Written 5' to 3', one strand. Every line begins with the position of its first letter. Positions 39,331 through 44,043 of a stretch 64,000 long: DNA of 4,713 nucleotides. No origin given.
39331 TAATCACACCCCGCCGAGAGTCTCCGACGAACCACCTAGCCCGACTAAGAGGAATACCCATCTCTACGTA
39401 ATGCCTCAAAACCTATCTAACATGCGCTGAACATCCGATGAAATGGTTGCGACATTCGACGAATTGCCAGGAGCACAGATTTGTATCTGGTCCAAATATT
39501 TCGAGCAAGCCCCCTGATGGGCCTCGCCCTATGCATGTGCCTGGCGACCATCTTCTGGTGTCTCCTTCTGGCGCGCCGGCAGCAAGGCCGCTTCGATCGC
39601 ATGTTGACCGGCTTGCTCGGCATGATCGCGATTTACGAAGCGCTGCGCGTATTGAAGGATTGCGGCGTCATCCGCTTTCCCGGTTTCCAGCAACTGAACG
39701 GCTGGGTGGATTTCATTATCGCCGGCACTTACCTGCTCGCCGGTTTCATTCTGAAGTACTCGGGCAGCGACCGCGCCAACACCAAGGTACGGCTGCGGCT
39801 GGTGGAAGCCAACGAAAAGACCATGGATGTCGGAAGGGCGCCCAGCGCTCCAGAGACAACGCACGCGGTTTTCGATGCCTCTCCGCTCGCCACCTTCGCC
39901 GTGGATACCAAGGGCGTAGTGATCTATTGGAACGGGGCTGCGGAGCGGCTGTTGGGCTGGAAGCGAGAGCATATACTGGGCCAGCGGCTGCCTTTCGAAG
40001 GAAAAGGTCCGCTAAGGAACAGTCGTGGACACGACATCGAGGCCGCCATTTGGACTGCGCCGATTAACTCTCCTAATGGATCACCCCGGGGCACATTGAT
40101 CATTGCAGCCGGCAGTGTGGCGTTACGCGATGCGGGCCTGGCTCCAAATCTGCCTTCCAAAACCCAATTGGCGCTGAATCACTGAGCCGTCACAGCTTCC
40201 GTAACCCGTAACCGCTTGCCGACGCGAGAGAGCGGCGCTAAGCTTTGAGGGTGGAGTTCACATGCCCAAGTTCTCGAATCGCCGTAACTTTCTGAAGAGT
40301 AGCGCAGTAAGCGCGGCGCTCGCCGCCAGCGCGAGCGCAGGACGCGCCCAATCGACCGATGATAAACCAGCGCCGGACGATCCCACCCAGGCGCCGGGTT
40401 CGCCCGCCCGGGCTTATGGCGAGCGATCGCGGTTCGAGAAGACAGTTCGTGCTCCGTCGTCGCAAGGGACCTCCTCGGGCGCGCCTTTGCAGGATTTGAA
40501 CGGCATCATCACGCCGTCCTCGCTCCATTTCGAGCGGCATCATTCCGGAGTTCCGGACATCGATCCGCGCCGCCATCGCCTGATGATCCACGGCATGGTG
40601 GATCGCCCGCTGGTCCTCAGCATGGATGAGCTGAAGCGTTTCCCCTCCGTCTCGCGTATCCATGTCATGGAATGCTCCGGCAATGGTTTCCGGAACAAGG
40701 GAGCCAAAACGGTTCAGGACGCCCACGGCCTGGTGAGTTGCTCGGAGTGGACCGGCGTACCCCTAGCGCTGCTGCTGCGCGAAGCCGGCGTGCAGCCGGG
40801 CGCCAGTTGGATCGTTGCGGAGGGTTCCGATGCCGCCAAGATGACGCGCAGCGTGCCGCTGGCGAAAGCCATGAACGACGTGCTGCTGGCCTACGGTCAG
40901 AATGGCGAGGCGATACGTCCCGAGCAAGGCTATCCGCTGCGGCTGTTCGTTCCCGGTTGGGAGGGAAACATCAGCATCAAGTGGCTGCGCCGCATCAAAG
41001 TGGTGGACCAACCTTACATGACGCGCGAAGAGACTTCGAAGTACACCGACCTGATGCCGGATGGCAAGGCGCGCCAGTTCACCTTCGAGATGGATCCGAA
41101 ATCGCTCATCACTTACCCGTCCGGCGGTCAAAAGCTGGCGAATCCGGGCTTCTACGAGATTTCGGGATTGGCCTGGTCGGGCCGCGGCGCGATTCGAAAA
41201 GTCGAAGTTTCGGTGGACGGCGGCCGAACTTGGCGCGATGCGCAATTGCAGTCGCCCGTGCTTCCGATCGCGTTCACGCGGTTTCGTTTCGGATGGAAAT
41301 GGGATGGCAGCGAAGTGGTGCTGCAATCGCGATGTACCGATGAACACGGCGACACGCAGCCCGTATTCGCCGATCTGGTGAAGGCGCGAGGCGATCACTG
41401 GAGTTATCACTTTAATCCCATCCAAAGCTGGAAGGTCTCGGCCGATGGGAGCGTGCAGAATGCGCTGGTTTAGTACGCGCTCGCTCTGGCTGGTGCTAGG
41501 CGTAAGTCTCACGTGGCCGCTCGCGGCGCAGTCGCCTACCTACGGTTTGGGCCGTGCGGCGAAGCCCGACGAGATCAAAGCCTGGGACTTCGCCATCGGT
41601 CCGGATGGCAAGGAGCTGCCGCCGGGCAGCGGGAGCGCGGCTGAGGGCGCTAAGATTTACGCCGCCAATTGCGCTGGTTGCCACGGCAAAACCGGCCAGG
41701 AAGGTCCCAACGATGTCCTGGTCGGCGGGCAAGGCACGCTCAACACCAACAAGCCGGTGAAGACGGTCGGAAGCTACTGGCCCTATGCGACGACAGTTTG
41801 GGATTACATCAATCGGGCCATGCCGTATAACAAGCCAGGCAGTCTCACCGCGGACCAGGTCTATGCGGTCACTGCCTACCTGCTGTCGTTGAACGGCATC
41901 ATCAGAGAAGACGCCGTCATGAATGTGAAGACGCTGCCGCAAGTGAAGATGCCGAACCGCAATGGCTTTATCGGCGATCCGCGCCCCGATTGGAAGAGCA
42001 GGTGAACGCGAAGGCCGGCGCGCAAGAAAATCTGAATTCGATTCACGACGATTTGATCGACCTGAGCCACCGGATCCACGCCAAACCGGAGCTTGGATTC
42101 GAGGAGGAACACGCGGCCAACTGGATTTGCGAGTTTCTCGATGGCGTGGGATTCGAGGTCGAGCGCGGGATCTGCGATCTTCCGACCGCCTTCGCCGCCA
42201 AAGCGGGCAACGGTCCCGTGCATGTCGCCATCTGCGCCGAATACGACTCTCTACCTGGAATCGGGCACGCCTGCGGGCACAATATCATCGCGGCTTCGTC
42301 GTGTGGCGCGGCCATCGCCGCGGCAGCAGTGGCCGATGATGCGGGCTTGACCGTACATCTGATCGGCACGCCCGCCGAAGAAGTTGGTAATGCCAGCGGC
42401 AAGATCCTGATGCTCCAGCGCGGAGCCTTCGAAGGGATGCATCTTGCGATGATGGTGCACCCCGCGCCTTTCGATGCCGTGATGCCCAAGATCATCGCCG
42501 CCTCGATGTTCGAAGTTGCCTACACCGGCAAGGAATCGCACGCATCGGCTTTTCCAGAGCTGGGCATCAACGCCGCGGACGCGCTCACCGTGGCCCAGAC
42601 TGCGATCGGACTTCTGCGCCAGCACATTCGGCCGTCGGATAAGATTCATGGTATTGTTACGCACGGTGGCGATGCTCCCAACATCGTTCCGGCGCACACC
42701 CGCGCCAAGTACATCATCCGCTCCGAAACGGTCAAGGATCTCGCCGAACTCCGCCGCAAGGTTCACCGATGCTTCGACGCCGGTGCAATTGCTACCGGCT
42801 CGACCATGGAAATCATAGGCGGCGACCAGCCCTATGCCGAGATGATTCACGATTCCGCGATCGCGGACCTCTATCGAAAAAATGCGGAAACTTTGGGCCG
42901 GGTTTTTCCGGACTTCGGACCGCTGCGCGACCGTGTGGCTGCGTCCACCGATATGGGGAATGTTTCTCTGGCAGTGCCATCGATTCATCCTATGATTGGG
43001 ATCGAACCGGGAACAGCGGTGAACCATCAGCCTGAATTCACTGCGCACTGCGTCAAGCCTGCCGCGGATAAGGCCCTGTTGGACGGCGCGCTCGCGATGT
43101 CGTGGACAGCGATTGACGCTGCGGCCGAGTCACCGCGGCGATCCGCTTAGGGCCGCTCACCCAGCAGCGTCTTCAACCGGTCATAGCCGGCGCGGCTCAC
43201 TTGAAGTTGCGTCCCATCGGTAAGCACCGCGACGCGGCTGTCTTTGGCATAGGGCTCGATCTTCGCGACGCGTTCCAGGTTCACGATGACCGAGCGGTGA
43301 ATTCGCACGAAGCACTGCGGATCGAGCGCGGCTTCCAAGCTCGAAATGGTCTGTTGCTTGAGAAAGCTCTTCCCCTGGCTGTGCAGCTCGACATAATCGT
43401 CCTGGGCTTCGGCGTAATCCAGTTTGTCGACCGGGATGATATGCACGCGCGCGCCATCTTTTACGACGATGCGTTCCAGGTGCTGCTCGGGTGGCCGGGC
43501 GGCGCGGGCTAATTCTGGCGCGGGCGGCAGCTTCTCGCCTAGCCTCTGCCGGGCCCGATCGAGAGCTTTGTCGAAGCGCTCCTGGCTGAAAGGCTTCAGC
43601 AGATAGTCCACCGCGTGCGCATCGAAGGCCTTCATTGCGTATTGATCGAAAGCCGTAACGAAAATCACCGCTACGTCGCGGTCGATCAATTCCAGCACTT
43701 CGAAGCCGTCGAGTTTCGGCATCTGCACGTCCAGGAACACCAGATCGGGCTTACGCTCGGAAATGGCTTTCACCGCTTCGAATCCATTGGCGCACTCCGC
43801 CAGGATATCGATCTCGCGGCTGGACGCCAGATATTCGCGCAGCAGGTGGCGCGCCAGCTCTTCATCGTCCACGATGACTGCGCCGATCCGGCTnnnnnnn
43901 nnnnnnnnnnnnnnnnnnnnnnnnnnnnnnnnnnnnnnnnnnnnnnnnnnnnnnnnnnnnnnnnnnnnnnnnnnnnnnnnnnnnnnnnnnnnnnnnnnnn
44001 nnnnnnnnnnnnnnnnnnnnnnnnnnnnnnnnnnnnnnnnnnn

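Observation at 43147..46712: Operon coupling a LiaF-like membrane protein and a LytS/AlgZ-type histidine kinase to a single Ser/Thr-kinase-receiver-LytTR hybrid regulator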

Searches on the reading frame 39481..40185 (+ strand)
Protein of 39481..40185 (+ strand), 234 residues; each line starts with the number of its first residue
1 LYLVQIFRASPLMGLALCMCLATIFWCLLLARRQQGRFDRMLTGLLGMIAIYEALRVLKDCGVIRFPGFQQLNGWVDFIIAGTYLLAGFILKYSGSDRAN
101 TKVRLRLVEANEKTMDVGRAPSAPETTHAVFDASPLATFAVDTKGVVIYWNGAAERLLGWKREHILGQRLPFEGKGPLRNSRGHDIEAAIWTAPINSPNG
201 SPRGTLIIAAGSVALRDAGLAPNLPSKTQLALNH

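Call 19: search_protein_families(library=pfam, proteins=[window:39481-40185:+], max_evalue=0.001)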
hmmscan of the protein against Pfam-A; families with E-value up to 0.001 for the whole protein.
window:39481-40185:+ (234 aa): 4 families
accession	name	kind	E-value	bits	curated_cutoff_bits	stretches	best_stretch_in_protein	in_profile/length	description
PF00989.32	PAS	-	4.3e-10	40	22.6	1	128-170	4-46/113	PAS fold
PF13188.13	PAS_8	-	7.1e-08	32.5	21.8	1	128-170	4-43/65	PAS domain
PF08448.16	PAS_4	-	8.1e-07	29.7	23.1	1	131-171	1-41/110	PAS fold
PF13426.13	PAS_9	-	0.00059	20.5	27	0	138-170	4-36/103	PAS domain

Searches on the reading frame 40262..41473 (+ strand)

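Call 19: search_protein_families(library=pfam, proteins=[window:40262-41473:+], max_evalue=0.001)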
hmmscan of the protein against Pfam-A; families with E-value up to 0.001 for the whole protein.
window:40262-41473:+ (403 aa): 3 families
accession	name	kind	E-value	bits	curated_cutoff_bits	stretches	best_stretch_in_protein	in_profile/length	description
PF00174.25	Oxidored_molyb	-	1.9e-54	184.2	24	1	94-253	1-166/169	Oxidoreductase molybdopterin binding domain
PF03404.22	Mo-co_dimer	-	1.4e-12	48.3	22.7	1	273-332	3-66/138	Mo-co oxidoreductase dimerisation domain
PF10518.14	TAT_signal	-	0.0002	21.6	22.7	1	6-22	3-19/21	TAT (twin-arginine translocation) pathway signal sequence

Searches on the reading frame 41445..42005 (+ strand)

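Call 19: search_protein_families(library=pfam, proteins=[window:41445-42005:+], max_evalue=0.001)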
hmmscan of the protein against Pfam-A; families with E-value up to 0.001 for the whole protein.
window:41445-42005:+ (186 aa): 2 families
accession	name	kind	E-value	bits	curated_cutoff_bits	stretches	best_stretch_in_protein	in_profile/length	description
PF13442.11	Cytochrome_CBB3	-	6e-12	46.2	27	1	64-146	2-68/68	Cytochrome C oxidase, cbb3-type, subunit III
PF00034.26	Cytochrom_C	-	8e-12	46.8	21.3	1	65-149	1-89/90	Cytochrome c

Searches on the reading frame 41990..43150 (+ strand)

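Call 19: search_protein_families(library=pfam, proteins=[window:41990-43150:+], max_evalue=0.001)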
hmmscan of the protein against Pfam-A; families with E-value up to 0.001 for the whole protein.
window:41990-43150:+ (386 aa): 2 families
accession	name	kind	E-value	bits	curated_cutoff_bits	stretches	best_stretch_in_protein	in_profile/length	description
PF07687.19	M20_dimer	-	7.4e-10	39.2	21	1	174-264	9-101/107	Peptidase dimerisation domain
PF01546.33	Peptidase_M20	-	2.6e-09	37.8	24.6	1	90-357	26-195/206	Peptidase family M20/M25/M40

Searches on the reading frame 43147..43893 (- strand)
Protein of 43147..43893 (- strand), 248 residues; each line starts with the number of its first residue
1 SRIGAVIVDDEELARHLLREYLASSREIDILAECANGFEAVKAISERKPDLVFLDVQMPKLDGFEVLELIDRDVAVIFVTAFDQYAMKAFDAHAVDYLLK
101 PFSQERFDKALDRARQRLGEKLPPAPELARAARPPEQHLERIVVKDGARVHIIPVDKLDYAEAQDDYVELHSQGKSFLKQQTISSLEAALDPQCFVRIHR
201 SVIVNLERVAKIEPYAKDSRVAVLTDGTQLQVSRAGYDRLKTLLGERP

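Call 79: search_solved_structures(query=window:43147-43893:-, max_evalue=0.00001)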
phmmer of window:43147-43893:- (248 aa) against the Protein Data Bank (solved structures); distinct sequences matched with E-value up to 0.00001: 139 (the best 60 are shown).
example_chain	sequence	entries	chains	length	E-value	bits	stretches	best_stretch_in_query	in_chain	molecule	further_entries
6m8o_A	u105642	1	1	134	3.2e-18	69.4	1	5-116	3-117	DNA-binding response regulator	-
2qv0_A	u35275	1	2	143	2.3e-15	60.1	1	4-113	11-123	Protein mrkE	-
6er7_A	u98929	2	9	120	4.3e-14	55.9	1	6-113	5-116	120aa long hypothetical chemotaxis protein (CheY)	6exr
9xzo_A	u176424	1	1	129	4.4e-14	55.9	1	6-109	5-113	De novo protein M1X0B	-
4iga_A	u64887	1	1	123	4.6e-14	55.8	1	6-114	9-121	Chemotaxis protein CheY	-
1tmy_A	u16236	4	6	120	4.8e-14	55.7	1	6-114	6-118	CHEY PROTEIN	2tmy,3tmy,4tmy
1u0s_Y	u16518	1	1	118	6e-14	55.4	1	6-113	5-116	Chemotaxis protein cheY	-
1dz3_A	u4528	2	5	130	6.1e-14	55.4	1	6-108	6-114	Stage 0 sporulation protein A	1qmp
6ekg_Y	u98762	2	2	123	7e-14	55.2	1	4-106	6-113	Chemotaxis protein CheY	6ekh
7od9_B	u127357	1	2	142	9.4e-14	54.8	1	4-106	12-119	Response regulator receiver protein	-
1s8n_A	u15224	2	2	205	1.5e-13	54.2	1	6-125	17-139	putative antiterminator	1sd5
9rhz_C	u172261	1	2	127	1.8e-13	53.9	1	6-112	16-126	Chemotaxis protein CheY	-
6wsh_A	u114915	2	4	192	3.5e-13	52.9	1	6-115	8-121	Response regulator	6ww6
7ve6_A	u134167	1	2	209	4.3e-13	52.6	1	4-111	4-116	Response regulator protein VraR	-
4gvp_A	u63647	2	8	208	5.1e-13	52.4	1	5-112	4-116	Response regulator protein vraR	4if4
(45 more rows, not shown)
